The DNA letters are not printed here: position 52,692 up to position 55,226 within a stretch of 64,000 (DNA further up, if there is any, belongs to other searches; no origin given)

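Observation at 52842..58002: Tandem paralogous lipoproteins that combine Big_2 domains with clostripain-like (C11) cysteine peptidase domains, inserted next to rplM-rpsI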

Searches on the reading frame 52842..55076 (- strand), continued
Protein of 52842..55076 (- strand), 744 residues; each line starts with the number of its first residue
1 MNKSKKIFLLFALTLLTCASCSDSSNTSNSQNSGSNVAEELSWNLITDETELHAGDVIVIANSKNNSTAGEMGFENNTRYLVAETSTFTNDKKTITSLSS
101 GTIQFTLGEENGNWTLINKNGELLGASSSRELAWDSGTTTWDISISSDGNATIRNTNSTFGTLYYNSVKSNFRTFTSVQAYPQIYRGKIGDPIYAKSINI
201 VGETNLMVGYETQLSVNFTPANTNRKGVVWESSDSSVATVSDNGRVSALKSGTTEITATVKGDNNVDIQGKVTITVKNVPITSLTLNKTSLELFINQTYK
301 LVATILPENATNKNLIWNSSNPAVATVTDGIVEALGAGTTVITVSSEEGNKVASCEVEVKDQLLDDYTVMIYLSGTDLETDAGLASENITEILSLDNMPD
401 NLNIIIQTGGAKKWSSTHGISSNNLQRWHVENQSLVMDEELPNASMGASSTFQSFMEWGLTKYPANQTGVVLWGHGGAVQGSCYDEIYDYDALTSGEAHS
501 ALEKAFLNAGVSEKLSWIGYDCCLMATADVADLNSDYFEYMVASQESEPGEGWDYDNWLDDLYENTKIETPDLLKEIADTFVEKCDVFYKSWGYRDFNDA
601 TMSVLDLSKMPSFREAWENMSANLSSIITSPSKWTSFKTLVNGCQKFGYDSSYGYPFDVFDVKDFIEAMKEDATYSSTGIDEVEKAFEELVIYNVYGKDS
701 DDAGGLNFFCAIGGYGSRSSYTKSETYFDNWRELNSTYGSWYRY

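Call 8: find_homologous_proteins(query=window:52842-55076:-, max_evalue=0.00001)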
Query window:52842-55076:- (744 aa): 1399 proteins with E <= 0.00001 among 8000 candidates; the best 120 are listed.
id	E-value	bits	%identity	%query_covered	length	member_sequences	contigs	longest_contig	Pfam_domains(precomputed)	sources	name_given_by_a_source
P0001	0.0e+0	1556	92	100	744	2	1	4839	PF26182.1,PF21461.4,PF02368.25,PF26918.1,PF03415.20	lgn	-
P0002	0.0e+0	1324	79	96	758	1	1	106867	PF26182.1,PF02368.25,PF03415.20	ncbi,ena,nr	ncbi:MAG: Ig-like domain-containing protein [Erysipelotrichales bacterium]|nr:Ig-like domain-contain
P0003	0.0e+0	1071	63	100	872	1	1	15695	PF26182.1,PF21461.4,PF22359.3,PF02368.25,PF03415.20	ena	-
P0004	0.0e+0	1051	63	98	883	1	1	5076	PF26182.1,PF21461.4,PF25354.2,PF22359.3,PF02368.25,PF26918.1,PF03415.20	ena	-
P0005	0.0e+0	1050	65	95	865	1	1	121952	PF26182.1,PF21461.4,PF25354.2,PF22359.3,PF02368.25,PF26918.1,PF03415.20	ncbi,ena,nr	ncbi:MAG: Ig-like domain-containing protein [Erysipelotrichales bacterium]|nr:Ig-like domain-contain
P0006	0.0e+0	1046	63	98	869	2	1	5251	PF26182.1,PF21461.4,PF25354.2,PF22359.3,PF02368.25,PF26918.1,PF03415.20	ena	-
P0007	0.0e+0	1023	63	94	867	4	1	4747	PF26182.1,PF21461.4,PF02368.25,PF20578.5,PF26918.1,PF03415.20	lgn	-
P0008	0.0e+0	1019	62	98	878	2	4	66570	PF26182.1,PF21461.4,PF22359.3,PF02368.25,PF26918.1,PF03415.20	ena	-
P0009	1.6e-264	898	55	99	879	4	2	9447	PF26182.1,PF02368.25,PF26918.1,PF03415.20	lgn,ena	-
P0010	3.8e-257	874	54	99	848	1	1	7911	PF26182.1,PF02368.25,PF26918.1,PF03415.20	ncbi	-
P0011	2.1e-254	865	53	97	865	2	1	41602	PF26182.1,PF21461.4,PF22359.3,PF02368.25,PF26918.1,PF03415.20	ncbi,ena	-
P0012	1.2e-207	710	42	60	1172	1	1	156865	PF21764.4,PF26182.1,PF21461.4,PF22359.3,PF02368.25,PF26918.1,PF03415.20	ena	-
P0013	2.6e-204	699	34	37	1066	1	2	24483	PF25354.2,PF23197.2,PF22359.3,PF02368.25,PF20578.5,PF06832.19,PF17790.8,PF26918.1,PF21764.4,PF21557.4,PF14560.13,PF26182.1,PF21461.4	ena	-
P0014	5.1e-204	698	46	21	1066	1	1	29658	PF00224.28,PF25354.2,PF23197.2,PF22359.3,PF02368.25,PF06832.19,PF17790.8,PF26918.1,PF21764.4,PF21557.4,PF14560.13,PF26182.1,PF13927.13,PF21461.4,PF26591.1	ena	-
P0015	3.5e-203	695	42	27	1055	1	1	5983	PF21764.4,PF26182.1,PF09643.16,PF21461.4,PF13629.13,PF23197.2,PF22359.3,PF02368.25,PF26918.1,PF04053.21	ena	-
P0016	1.2e-202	694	40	30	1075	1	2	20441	PF00224.28,PF25354.2,PF22359.3,PF02368.25,PF20578.5,PF06832.19,PF17790.8,PF26918.1,PF21764.4,PF21557.4,PF26182.1,PF19630.6,PF21461.4,PF26591.1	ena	-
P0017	2.5e-200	686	48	95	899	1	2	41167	PF22359.3,PF02368.25,PF03415.20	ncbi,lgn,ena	-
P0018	6.3e-174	599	43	94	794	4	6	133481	PF26182.1,PF22359.3,PF02368.25,PF26918.1,PF03415.20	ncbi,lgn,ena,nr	ncbi:MAG: hypothetical protein E7179_03940 [Erysipelotrichaceae bacterium]|nr:hypothetical protein [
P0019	2.0e-169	584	45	60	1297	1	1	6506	PF02368.25,PF04231.20,PF03415.20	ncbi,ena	-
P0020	2.4e-169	583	44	21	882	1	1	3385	PF00224.28,PF25354.2,PF23197.2,PF22359.3,PF02368.25,PF06832.19,PF17790.8,PF26918.1,PF21764.4,PF21557.4,PF14560.13,PF26182.1,PF21461.4,PF26591.1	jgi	jgi:uncharacterized protein YjdB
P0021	7.0e-169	582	45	20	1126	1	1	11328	PF21764.4,PF09603.16,PF26182.1,PF21461.4,PF22359.3,PF02368.25,PF20578.5,PF06832.19,PF26918.1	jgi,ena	-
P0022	1.1e-166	575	41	99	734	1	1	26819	PF26182.1,PF02368.25,PF26918.1,PF03415.20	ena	-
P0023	3.8e-166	573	43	94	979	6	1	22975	PF26182.1,PF22359.3,PF02368.25,PF26918.1,PF03415.20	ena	-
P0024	1.2e-165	571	51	71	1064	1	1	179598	PF26182.1,PF07523.19,PF21461.4,PF22359.3,PF02368.25,PF03415.20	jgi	jgi:uncharacterized protein YjdB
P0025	1.1e-164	568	37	23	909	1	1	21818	PF21764.4,PF08244.20,PF07679.23,PF26182.1,PF21461.4,PF02368.25,PF26918.1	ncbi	-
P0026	9.1e-162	558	39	21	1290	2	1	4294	PF21764.4,PF09603.16,PF26182.1,PF13927.13,PF21461.4,PF25354.2,PF22359.3,PF02368.25,PF20578.5,PF26918.1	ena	-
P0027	9.3e-162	558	40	99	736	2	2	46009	PF26182.1,PF02368.25,PF03415.20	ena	-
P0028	2.1e-151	524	44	71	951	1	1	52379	PF26182.1,PF21461.4,PF22359.3,PF02368.25,PF26918.1,PF03415.20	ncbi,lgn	-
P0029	2.0e-150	521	41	83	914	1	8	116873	PF21764.4,PF26182.1,PF21461.4,PF22359.3,PF02368.25,PF03415.20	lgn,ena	-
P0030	7.8e-150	519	43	71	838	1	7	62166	PF26182.1,PF21461.4,PF22359.3,PF02368.25,PF26918.1,PF03415.20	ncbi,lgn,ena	-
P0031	8.5e-148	512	41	26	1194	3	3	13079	PF21764.4,PF26182.1,PF21461.4,PF22359.3,PF02368.25,PF20578.5,PF26918.1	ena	-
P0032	3.5e-147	510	42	23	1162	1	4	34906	PF21764.4,PF26182.1,PF13927.13,PF21461.4,PF25354.2,PF13004.14,PF22359.3,PF02368.25,PF20578.5,PF26918.1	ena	-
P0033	2.2e-144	501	39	25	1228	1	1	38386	PF21764.4,PF26182.1,PF21461.4,PF22359.3,PF02368.25,PF20578.5,PF26918.1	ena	-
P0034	5.0e-144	500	44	74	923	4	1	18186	PF26182.1,PF02368.25,PF03415.20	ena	-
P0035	9.8e-144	499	41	94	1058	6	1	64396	PF26182.1,PF07523.19,PF02368.25,PF20578.5,PF03415.20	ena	-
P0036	3.8e-142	493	41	26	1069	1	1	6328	PF21764.4,PF26182.1,PF21461.4,PF22359.3,PF02368.25,PF26918.1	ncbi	-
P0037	1.3e-141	492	40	26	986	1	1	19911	PF11033.15,PF21764.4,PF26182.1,PF13927.13,PF25354.2,PF22359.3,PF02368.25,PF20578.5,PF26918.1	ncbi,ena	-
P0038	4.2e-139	483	46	75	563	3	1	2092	PF26182.1,PF21461.4,PF02368.25,PF03415.20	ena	-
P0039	4.9e-139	483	42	25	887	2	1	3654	PF21764.4,PF26182.1,PF21461.4,PF25354.2,PF22359.3,PF02368.25,PF20578.5,PF17790.8,PF26918.1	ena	-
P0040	3.4e-137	477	37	62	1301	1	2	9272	PF21764.4,PF26182.1,PF22359.3,PF02368.25,PF26918.1,PF03415.20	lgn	-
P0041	5.6e-136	473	41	63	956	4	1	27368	PF26182.1,PF21461.4,PF22359.3,PF02368.25,PF26918.1,PF03415.20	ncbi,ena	-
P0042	2.7e-134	468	44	21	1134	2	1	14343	PF21764.4,PF26182.1,PF13927.13,PF21461.4,PF00047.32,PF22359.3,PF22067.3,PF02368.25,PF20578.5,PF06832.19,PF26918.1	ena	-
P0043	3.9e-133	464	48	62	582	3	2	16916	PF21461.4,PF02368.25,PF03415.20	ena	-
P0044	3.5e-131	457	42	21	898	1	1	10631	PF21764.4,PF26182.1,PF21461.4,PF22359.3,PF02368.25,PF26918.1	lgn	-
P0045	3.8e-129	451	39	59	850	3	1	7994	PF07523.19,PF02368.25,PF03415.20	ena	-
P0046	7.5e-129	450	34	36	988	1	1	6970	PF21764.4,PF26182.1,PF21461.4,PF25354.2,PF18663.9,PF22359.3,PF02368.25,PF20578.5,PF06832.19,PF26918.1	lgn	-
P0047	8.5e-129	449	39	24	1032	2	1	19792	PF21764.4,PF26182.1,PF13927.13,PF21461.4,PF22359.3,PF02368.25,PF20578.5,PF26918.1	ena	-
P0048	1.6e-128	448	39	94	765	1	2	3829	PF26182.1,PF21461.4,PF22359.3,PF02368.25,PF26918.1,PF03415.20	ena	-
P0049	1.8e-128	448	44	61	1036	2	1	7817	PF02368.25,PF03415.20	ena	-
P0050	5.8e-128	447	42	69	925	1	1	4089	PF26182.1,PF21461.4,PF22359.3,PF02368.25,PF26918.1,PF03415.20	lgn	-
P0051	4.4e-127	444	41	20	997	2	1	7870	PF21764.4,PF26182.1,PF13927.13,PF21461.4,PF22359.3,PF02368.25,PF20578.5,PF26918.1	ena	-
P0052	6.1e-127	443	37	25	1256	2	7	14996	PF21764.4,PF26182.1,PF21461.4,PF22359.3,PF02368.25,PF20578.5,PF26918.1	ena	-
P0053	8.2e-127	443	38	25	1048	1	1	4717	PF21764.4,PF09603.16,PF26182.1,PF21461.4,PF25354.2,PF07603.18,PF13629.13,PF22359.3,PF02368.25,PF06832.19,PF26918.1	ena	-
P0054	1.2e-125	439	39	94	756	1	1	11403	PF26182.1,PF21461.4,PF22359.3,PF02368.25,PF26918.1,PF03415.20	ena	-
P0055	4.9e-125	437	43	72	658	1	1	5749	PF21764.4,PF26182.1,PF02368.25,PF20578.5,PF03415.20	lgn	-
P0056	6.1e-125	437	37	29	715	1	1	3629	PF25354.2,PF16640.12,PF22359.3,PF02368.25,PF17790.8,PF26918.1,PF21764.4,PF26182.1,PF13927.13,PF21461.4,PF26015.1,PF14816.12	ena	-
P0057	4.0e-124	434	40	23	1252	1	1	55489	PF19190.7,PF26182.1,PF13158.11,PF21461.4,PF13004.14,PF22359.3,PF02368.25,PF26918.1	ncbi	-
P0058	5.5e-124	433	45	63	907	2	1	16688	PF26182.1,PF22359.3,PF02368.25,PF26918.1,PF03415.20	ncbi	-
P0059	4.7e-123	430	35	28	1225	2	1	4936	PF21764.4,PF26182.1,PF21461.4,PF25354.2,PF22359.3,PF02368.25,PF20578.5,PF26918.1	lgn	-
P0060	6.6e-122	427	38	21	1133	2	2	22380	PF21764.4,PF07679.23,PF26182.1,PF07686.24,PF13927.13,PF21461.4,PF00047.32,PF22359.3,PF02368.25,PF20578.5,PF26918.1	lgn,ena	-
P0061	1.4e-121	426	39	23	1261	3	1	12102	PF21764.4,PF19190.7,PF26182.1,PF21461.4,PF13004.14,PF22359.3,PF02368.25,PF26918.1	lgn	-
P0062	2.8e-121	425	40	24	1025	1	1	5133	PF21764.4,PF07679.23,PF26182.1,PF13927.13,PF21461.4,PF22359.3,PF02368.25,PF20578.5,PF26918.1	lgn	-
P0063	1.6e-119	419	42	25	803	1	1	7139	PF21764.4,PF26182.1,PF13927.13,PF21461.4,PF00047.32,PF22359.3,PF02368.25,PF20578.5,PF17790.8,PF16364.12,PF26918.1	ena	-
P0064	1.6e-119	419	44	21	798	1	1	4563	PF27163.1,PF26182.1,PF21461.4,PF22359.3,PF02368.25,PF20578.5,PF26918.1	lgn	-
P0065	1.9e-119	418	43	60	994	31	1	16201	PF07523.19,PF02368.25,PF03415.20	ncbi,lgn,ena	-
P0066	1.3e-118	416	42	25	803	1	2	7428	PF21764.4,PF26182.1,PF13927.13,PF21461.4,PF00047.32,PF22359.3,PF02368.25,PF20578.5,PF17790.8,PF26918.1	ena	-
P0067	1.2e-117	412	42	23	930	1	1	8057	PF21764.4,PF26182.1,PF21461.4,PF25354.2,PF22359.3,PF02368.25,PF20578.5,PF26918.1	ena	-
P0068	1.3e-117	412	42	60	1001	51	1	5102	PF07523.19,PF02368.25,PF03415.20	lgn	-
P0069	6.7e-117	410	40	23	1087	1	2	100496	PF21764.4,PF26182.1,PF02494.23,PF22359.3,PF02368.25,PF20578.5,PF28291.1,PF26918.1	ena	-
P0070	1.0e-116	409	42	60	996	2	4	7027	PF07523.19,PF02368.25,PF03415.20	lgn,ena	-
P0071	5.9e-115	404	41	24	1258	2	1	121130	PF21764.4,PF26182.1,PF02494.23,PF22359.3,PF02368.25,PF20578.5,PF28291.1,PF17588.8,PF26918.1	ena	-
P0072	7.6e-115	403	40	23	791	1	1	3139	PF26182.1,PF21461.4,PF25354.2,PF00047.32,PF22359.3,PF02368.25,PF26918.1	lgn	-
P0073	9.3e-115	403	38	20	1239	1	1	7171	PF21764.4,PF26182.1,PF13927.13,PF21461.4,PF13004.14,PF22359.3,PF02368.25,PF20578.5,PF26918.1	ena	-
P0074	4.3e-114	401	43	58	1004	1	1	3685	PF07523.19,PF02368.25,PF03415.20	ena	-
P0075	5.5e-114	400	42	60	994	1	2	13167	PF07523.19,PF02368.25,PF03415.20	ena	-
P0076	1.3e-113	399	43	61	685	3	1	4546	PF02368.25,PF03415.20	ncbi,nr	ncbi:MAG: Ig-like domain-containing protein [Acholeplasmatales bacterium]|nr:Ig-like domain-containi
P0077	6.5e-113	397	39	21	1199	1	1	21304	PF21764.4,PF26182.1,PF13927.13,PF21461.4,PF00047.32,PF22359.3,PF02368.25,PF23486.2,PF26918.1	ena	-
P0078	5.0e-112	394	44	23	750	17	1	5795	PF21764.4,PF07679.23,PF26182.1,PF21461.4,PF22359.3,PF02368.25,PF20578.5,PF17790.8,PF26918.1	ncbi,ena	-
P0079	8.5e-112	393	44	21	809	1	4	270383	PF21764.4,PF26182.1,PF07686.24,PF13927.13,PF25354.2,PF16640.12,PF22359.3,PF02368.25,PF20578.5,PF06832.19,PF26918.1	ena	-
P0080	8.5e-112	393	44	21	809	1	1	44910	PF21764.4,PF26182.1,PF07686.24,PF13927.13,PF25354.2,PF16640.12,PF22359.3,PF02368.25,PF20578.5,PF06832.19,PF26918.1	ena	-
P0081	3.5e-111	391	45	62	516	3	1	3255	PF02368.25,PF03415.20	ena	-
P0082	1.1e-110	390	42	23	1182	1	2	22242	PF26182.1,PF21461.4,PF25354.2,PF22359.3,PF12965.14,PF02368.25,PF26918.1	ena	-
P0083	1.5e-110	389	47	21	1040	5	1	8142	PF07679.23,PF13306.13,PF26182.1,PF21461.4,PF22359.3,PF02368.25,PF13855.13,PF01938.27,PF26918.1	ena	-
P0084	4.5e-110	387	40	60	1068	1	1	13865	PF07523.19,PF02368.25,PF03415.20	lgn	-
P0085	1.2e-109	386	43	22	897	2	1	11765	PF21764.4,PF26182.1,PF13927.13,PF21461.4,PF22359.3,PF02368.25,PF20578.5,PF06832.19,PF26918.1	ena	-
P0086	1.2e-109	386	40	26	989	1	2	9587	PF26182.1,PF21461.4,PF22359.3,PF02368.25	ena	-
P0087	1.6e-108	382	42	21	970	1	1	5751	PF21764.4,PF19190.7,PF26182.1,PF21461.4,PF13004.14,PF22359.3,PF02368.25,PF26918.1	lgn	-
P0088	2.6e-107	378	42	19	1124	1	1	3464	PF26182.1,PF22359.3,PF02368.25,PF23486.2,PF20578.5,PF26918.1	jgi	jgi:uncharacterized protein YjdB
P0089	5.4e-107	377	41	23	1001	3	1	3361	PF21764.4,PF26182.1,PF13004.14,PF22359.3,PF02368.25,PF20578.5,PF26918.1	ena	-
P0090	1.2e-105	373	41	25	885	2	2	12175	PF21764.4,PF26182.1,PF21461.4,PF25354.2,PF22359.3,PF02368.25,PF20578.5,PF17790.8,PF26918.1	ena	-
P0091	3.1e-105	371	36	26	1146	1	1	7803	PF21764.4,PF26182.1,PF21461.4,PF22359.3,PF02368.25,PF20578.5,PF26918.1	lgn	-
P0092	3.9e-104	368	44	20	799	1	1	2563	PF21764.4,PF07679.23,PF26182.1,PF13927.13,PF21461.4,PF22359.3,PF02368.25,PF20578.5,PF17790.8,PF26918.1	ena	-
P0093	4.6e-104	368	39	28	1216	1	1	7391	PF21764.4,PF26182.1,PF21461.4,PF22359.3,PF02368.25,PF26918.1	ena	-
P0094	8.3e-103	363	45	20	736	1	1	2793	PF21764.4,PF26182.1,PF21461.4,PF00047.32,PF22359.3,PF02368.25,PF20578.5,PF17790.8,PF26918.1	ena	-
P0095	9.0e-103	363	37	27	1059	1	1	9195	PF21764.4,PF26182.1,PF21461.4,PF25354.2,PF22359.3,PF02368.25,PF20578.5,PF06832.19,PF26918.1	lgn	-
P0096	1.4e-102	363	42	21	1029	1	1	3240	PF21764.4,PF26182.1,PF21461.4,PF25354.2,PF22359.3,PF02368.25,PF23486.2,PF26918.1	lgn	-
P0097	2.0e-102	362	46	20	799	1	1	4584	PF21764.4,PF07679.23,PF26182.1,PF13927.13,PF21461.4,PF22359.3,PF02368.25,PF20578.5,PF17790.8,PF26918.1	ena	-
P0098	1.8e-101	359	41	21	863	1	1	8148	PF21764.4,PF13306.13,PF26182.1,PF02494.23,PF28381.1,PF22359.3,PF02368.25,PF26918.1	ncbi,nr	ncbi:MAG: Ig-like domain-containing protein, partial [Muribaculaceae bacterium]|nr:Ig-like domain-co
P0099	5.5e-100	354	35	30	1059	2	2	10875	PF21764.4,PF26182.1,PF21461.4,PF25354.2,PF22359.3,PF02368.25,PF20578.5,PF06832.19,PF26918.1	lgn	-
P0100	6.7e-100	354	42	23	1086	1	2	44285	PF26182.1,PF21461.4,PF13629.13,PF22359.3,PF02368.25,PF26918.1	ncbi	-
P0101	9.3e-100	353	41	23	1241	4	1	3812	PF21764.4,PF26182.1,PF21461.4,PF13629.13,PF22359.3,PF02368.25,PF06832.19,PF26918.1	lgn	-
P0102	1.8e-99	352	38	23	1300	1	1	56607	PF26182.1,PF21461.4,PF13629.13,PF22359.3,PF02368.25,PF26918.1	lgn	-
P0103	1.9e-98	349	36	28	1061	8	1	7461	PF21764.4,PF26182.1,PF21461.4,PF13629.13,PF22359.3,PF02368.25,PF20578.5,PF06832.19,PF26918.1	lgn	-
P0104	4.5e-98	348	42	23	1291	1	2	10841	PF21764.4,PF26182.1,PF13927.13,PF21461.4,PF25354.2,PF00047.32,PF22359.3,PF02368.25,PF20578.5,PF26918.1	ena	-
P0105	4.0e-97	345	37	24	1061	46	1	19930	PF21764.4,PF26182.1,PF21461.4,PF13629.13,PF22359.3,PF02368.25,PF26918.1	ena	-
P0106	1.5e-96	343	34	28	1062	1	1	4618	PF21764.4,PF26182.1,PF21461.4,PF13629.13,PF22359.3,PF02368.25,PF20578.5,PF26918.1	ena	-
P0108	2.2e-96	342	45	24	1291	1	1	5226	PF21764.4,PF26182.1,PF13927.13,PF21461.4,PF25354.2,PF22359.3,PF02368.25,PF20578.5,PF26918.1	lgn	-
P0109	2.6e-96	342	35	28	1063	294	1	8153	PF21764.4,PF26182.1,PF00801.27,PF21461.4,PF22359.3,PF02368.25,PF20578.5,PF26918.1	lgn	-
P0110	3.3e-96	342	35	28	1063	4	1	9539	PF21764.4,PF26182.1,PF21461.4,PF13629.13,PF22359.3,PF02368.25,PF20578.5,PF26918.1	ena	-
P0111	4.0e-96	341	36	28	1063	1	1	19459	PF21764.4,PF26182.1,PF21461.4,PF22359.3,PF02368.25,PF20578.5,PF26918.1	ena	-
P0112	1.6e-95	339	37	26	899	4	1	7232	PF25354.2,PF16640.12,PF00047.32,PF22359.3,PF02368.25,PF26918.1,PF19190.7,PF26182.1,PF13927.13,PF21461.4,PF24582.3,PF13004.14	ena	-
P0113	2.1e-95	339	38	23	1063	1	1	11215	PF21764.4,PF26182.1,PF21461.4,PF22359.3,PF02368.25,PF20578.5,PF26918.1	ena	-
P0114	2.3e-95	339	35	24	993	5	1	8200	PF21764.4,PF26182.1,PF21461.4,PF22359.3,PF02368.25,PF26918.1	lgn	-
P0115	2.8e-95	339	34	28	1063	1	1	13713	PF21764.4,PF26182.1,PF21461.4,PF13629.13,PF22359.3,PF02368.25,PF20578.5,PF26918.1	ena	-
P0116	2.9e-95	338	34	28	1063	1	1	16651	PF21764.4,PF26182.1,PF21461.4,PF13629.13,PF22359.3,PF02368.25,PF20578.5,PF26918.1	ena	-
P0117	3.9e-95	338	34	29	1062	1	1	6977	PF21764.4,PF26182.1,PF21461.4,PF13629.13,PF22359.3,PF02368.25,PF20578.5,PF26918.1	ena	-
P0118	4.0e-95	338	35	28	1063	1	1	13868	PF21764.4,PF26182.1,PF21461.4,PF22359.3,PF02368.25,PF20578.5,PF26918.1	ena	-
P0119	4.2e-95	338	44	21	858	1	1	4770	PF21764.4,PF26182.1,PF13927.13,PF21461.4,PF25354.2,PF22359.3,PF02368.25,PF20578.5,PF26918.1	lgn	-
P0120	4.2e-95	338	35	28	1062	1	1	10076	PF21764.4,PF26182.1,PF21461.4,PF13629.13,PF22359.3,PF02368.25,PF20578.5,PF26918.1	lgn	-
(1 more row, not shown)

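Call 10: find_encoding_contigs(protein=P0002, flank=8000, max_places=3)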
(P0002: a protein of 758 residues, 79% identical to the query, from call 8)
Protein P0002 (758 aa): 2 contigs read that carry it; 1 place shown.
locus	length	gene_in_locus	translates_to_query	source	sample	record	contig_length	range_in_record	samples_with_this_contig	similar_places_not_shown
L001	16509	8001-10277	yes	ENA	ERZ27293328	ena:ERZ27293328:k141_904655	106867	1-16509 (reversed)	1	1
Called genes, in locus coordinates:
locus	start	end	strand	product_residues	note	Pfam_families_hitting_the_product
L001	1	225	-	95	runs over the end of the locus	-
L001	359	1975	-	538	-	-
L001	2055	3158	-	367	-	PF13303:PTS_EIIC_2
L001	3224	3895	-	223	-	PF01520:Amidase_3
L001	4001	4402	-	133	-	PF00380:Ribosomal_S9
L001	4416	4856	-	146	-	PF00572:Ribosomal_L13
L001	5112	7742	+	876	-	PF02368:Big_2, PF25354:Ig_NUP210_16th (faint), PF26918:Ig_Eae (faint), PF21461:HL_N-beta (faint), PF22359:Big-like (faint), PF26182:Ig_NUP210_5th (faint), PF02368:Big_2, PF03415:Peptidase_C11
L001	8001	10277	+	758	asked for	PF02368:Big_2, PF26182:Ig_NUP210_5th (faint), PF02368:Big_2, PF03415:Peptidase_C11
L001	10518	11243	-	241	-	PF20772:TACO1_YebC_N, PF01709:Transcrip_reg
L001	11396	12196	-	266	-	PF02811:PHP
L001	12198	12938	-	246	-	PF01416:PseudoU_synth_1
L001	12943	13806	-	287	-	PF02361:CbiQ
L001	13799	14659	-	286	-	PF02463:SMC_N, PF00005:ABC_tran, PF13175:AAA_15 (faint), PF13304:AAA_21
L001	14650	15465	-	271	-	PF02463:SMC_N, PF00005:ABC_tran, PF13304:AAA_21 (faint)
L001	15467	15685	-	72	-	-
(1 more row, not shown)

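Call 11: find_encoding_contigs(protein=P0005, flank=8000, max_places=3)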
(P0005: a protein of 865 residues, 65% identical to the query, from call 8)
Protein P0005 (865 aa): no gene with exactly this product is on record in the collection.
